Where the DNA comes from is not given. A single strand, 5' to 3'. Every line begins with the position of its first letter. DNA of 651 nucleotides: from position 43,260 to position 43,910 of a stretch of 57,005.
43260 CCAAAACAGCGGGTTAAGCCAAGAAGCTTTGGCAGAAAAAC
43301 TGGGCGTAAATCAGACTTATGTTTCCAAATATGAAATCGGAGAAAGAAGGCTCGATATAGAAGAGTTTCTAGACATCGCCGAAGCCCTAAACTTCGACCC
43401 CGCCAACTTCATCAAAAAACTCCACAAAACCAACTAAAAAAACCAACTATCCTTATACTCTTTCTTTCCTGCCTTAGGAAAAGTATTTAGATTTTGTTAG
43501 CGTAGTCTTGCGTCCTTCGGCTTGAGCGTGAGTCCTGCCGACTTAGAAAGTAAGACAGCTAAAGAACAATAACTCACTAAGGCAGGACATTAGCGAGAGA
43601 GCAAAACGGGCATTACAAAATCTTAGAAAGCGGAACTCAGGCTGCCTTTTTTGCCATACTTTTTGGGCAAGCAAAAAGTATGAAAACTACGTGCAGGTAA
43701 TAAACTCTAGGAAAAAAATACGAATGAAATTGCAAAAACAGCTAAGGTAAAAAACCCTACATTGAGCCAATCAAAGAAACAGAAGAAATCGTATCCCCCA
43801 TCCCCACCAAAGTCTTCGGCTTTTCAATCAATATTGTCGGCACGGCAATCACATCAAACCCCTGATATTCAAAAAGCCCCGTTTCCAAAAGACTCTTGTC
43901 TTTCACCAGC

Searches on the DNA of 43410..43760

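Call 71: search_rna_families(source=window, start=43410, end=43760, threshold=evalue, max_evalue=1)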
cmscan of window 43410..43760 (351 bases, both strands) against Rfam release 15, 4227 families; matches with E-value up to 1: 3.
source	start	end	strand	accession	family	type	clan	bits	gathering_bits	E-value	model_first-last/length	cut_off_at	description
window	43645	43692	-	RF00103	mir-1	Gene; miRNA;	-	20.5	45.6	0.081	1-79/79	no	mir-1 microRNA precursor family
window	43651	43685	-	RF01046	WLE3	Cis-reg;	-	16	50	0.81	4-41/44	no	Wingless localisation element 3 (WLE3)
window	43532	43731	+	RF02986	FuFi-1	Gene; sRNA;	-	15.7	59.6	0.29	1-175/175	no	FuFi-1 RNA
